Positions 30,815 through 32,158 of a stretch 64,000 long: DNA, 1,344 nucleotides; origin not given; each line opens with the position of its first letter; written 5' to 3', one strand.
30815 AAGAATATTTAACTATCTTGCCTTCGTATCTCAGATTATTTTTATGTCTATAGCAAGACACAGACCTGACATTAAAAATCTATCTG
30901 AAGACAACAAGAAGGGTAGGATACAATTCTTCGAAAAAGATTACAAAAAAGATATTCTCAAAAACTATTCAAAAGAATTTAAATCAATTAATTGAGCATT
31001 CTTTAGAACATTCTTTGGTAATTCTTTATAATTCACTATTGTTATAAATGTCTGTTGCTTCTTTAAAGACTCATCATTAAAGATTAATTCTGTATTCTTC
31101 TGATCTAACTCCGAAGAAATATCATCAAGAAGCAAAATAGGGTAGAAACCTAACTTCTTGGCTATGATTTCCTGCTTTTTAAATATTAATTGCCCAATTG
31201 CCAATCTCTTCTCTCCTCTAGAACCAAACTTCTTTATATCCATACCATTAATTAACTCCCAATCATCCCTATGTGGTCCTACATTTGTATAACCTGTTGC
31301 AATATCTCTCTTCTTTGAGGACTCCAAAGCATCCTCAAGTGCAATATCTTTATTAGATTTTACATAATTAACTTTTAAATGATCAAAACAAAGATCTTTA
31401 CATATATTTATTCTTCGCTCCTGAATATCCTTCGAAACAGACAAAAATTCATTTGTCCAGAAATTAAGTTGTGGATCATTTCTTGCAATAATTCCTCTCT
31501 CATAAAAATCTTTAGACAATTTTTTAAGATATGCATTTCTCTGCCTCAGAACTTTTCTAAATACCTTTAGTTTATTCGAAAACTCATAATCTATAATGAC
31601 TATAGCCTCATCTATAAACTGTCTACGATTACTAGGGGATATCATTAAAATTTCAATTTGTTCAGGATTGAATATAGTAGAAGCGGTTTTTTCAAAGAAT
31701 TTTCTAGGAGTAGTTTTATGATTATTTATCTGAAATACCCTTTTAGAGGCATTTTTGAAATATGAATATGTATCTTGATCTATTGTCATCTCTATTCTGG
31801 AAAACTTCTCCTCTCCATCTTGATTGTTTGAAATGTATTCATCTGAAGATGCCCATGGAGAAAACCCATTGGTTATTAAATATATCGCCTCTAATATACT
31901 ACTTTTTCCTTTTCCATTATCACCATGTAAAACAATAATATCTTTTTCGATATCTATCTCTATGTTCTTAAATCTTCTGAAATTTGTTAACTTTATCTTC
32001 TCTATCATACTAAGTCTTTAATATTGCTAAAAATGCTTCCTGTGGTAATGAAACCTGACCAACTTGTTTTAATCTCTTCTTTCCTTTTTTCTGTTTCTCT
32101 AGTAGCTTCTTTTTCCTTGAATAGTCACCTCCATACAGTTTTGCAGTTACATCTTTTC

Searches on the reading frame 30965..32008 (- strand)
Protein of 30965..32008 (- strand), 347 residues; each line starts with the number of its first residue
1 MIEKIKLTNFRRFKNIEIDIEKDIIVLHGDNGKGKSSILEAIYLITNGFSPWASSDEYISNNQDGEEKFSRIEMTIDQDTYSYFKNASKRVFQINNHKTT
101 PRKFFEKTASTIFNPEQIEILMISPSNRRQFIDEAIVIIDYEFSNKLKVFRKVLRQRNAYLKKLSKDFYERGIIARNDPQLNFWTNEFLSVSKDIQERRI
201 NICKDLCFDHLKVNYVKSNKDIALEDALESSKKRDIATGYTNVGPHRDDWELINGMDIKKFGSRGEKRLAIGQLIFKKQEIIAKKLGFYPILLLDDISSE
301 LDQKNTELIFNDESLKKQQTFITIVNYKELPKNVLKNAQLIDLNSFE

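Call 60: search_protein_families(library=pfam, proteins=[window:30965-32008:-], max_evalue=0.01)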
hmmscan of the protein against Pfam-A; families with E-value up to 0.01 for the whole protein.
window:30965-32008:- (347 aa): 8 families
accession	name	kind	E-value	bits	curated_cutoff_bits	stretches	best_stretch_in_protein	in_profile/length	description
PF02463.25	SMC_N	-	4.8e-16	59.3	40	1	1-326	1-198/220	RecF/RecN/SMC N terminal domain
PF13476.12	AAA_23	-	1.7e-10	42.3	27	1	4-160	1-146/201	AAA domain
PF13175.12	AAA_15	-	4.5e-09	36.8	32.1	1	1-173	1-127/374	AAA ATPase domain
PF13555.12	AAA_29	-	1.9e-05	24.8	27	1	3-44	2-44/61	P-loop containing region of AAA domain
PF13304.12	AAA_21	-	4.3e-05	24.2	27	1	24-315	1-283/304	AAA domain, putative AbiEii toxin, Type IV TA system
PF13514.12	AAA_27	-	0.00026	21.1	22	1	2-58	3-61/206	AAA domain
PF00005.33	ABC_tran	-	0.0026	18.8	25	1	14-54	2-38/137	ABC transporter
PF11398.14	DUF2813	-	0.0036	17.2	21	1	2-48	3-48/372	Protein of unknown function (DUF2813)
